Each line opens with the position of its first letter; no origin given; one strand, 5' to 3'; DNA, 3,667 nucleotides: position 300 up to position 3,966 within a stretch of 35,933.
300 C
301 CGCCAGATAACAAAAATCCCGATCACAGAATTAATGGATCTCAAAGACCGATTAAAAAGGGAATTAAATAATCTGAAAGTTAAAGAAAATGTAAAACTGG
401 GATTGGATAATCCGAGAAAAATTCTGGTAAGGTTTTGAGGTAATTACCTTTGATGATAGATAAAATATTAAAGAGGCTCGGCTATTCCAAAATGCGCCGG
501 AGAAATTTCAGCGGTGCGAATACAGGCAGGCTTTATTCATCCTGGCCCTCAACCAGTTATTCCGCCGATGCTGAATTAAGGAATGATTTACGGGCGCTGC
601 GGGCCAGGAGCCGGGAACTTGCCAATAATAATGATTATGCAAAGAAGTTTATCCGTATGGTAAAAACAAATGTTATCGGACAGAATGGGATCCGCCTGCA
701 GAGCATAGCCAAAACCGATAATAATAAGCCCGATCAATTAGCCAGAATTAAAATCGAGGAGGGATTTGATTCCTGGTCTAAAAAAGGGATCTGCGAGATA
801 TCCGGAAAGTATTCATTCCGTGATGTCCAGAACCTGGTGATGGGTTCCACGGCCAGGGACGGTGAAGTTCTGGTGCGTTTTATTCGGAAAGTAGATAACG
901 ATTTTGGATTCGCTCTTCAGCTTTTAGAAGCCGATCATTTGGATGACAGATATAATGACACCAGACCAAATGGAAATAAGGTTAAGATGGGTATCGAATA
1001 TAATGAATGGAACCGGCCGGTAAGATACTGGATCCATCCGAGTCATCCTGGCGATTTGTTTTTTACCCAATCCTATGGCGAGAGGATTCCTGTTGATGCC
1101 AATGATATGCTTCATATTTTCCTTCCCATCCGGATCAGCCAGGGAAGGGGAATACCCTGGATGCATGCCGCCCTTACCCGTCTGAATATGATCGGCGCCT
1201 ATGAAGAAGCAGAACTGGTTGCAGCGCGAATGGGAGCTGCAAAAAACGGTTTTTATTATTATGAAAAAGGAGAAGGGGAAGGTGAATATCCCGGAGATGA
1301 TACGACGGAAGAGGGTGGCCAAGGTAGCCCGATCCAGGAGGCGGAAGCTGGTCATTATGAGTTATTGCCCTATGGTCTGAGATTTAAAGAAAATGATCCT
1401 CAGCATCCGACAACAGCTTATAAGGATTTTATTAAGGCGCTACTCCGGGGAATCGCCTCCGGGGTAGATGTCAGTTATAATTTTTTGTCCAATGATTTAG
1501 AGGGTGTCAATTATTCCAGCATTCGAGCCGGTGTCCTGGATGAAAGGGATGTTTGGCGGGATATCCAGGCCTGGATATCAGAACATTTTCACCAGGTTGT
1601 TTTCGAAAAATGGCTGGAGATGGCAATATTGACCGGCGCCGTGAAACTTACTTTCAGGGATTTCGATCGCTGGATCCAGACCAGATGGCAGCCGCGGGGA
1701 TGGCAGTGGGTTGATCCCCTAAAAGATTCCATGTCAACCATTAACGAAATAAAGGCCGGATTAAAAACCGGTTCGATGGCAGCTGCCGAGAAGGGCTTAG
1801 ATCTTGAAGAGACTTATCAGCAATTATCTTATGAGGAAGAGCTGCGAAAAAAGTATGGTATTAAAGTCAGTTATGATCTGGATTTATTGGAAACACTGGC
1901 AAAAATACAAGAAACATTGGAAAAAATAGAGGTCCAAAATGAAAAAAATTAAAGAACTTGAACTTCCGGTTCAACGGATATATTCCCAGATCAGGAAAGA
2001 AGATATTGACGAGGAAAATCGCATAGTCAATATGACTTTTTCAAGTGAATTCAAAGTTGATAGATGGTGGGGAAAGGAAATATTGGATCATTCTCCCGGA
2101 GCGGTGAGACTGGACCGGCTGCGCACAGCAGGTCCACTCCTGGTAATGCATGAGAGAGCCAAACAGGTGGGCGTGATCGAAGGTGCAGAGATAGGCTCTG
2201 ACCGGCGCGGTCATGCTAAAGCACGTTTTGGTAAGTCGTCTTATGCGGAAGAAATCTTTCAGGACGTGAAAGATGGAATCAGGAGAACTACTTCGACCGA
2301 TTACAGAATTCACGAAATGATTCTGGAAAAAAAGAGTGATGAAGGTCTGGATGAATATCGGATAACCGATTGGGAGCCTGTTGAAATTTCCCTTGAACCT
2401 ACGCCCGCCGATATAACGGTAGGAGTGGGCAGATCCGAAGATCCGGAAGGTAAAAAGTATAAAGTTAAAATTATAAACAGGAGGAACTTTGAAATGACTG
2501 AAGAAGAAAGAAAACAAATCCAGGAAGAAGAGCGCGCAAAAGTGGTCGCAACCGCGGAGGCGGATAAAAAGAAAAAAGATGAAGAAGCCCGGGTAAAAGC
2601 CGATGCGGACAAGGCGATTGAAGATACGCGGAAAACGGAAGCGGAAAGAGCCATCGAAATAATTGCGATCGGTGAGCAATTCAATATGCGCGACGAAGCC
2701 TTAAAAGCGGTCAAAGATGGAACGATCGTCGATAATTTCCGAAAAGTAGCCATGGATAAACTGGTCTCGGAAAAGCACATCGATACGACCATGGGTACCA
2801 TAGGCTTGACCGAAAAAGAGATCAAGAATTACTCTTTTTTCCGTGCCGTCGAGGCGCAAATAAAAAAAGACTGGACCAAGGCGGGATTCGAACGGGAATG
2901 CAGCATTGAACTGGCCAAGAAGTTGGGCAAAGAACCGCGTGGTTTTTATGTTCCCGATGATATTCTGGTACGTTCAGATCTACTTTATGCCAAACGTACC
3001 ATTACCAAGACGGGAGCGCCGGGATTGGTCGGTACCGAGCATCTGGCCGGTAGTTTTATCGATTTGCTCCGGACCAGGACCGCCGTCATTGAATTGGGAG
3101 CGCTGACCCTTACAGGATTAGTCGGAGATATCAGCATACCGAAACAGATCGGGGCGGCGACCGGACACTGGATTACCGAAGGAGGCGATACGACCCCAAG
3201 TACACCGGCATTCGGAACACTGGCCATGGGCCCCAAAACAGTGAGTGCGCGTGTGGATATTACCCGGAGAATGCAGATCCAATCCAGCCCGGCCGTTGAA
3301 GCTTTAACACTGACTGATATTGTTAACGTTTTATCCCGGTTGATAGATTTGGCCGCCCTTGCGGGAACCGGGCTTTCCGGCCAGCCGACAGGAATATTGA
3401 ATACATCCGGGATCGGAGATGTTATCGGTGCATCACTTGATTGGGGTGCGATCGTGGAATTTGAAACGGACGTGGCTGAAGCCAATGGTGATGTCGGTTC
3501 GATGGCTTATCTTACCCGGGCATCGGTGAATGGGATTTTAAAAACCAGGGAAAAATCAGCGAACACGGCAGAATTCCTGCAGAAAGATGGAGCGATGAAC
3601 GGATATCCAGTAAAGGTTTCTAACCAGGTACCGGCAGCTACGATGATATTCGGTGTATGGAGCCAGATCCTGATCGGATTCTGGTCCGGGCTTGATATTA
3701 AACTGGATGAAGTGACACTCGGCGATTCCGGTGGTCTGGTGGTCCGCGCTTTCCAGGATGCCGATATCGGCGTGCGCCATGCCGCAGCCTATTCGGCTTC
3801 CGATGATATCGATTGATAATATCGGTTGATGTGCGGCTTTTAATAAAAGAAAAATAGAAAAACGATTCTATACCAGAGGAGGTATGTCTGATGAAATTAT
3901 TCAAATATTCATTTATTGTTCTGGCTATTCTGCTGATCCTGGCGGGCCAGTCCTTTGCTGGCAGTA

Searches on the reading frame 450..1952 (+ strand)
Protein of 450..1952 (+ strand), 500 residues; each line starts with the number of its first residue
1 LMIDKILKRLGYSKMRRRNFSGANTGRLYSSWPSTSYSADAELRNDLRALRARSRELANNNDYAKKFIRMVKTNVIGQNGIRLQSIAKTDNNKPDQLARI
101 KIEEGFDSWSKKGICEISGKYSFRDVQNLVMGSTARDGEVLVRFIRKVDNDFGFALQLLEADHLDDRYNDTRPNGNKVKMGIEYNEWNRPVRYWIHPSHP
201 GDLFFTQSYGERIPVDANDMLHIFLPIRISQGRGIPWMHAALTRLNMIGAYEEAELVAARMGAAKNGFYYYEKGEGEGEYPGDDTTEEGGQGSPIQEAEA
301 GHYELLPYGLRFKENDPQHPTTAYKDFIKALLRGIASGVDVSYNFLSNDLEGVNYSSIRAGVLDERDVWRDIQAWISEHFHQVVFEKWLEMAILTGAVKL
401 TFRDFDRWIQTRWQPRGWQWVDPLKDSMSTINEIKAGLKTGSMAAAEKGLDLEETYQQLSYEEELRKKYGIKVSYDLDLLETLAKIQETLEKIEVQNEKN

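Call 13: search_protein_families(library=pfam, proteins=[window:450-1952:+], max_evalue=0.01)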
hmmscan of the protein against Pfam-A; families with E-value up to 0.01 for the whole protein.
window:450-1952:+ (500 aa): 1 family
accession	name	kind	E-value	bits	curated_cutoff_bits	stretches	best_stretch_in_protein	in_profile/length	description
PF05136.18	Phage_portal_2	-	6.1e-101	338.5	32.9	1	26-373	2-354/354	Phage portal protein, lambda family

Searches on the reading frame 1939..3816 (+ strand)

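Call 54: search_protein_families(library=pfam, proteins=[window:1939-3816:+], max_evalue=0.01)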
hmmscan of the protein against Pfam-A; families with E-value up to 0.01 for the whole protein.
window:1939-3816:+ (625 aa): 2 families
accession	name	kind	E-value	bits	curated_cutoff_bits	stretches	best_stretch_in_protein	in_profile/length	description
PF05065.19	Phage_capsid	-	1.1e-25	91.1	24.2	1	367-617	7-274/280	Phage capsid family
PF04586.22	Peptidase_S78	-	0.00085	19.9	21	1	63-157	50-146/165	Caudovirus prohead serine protease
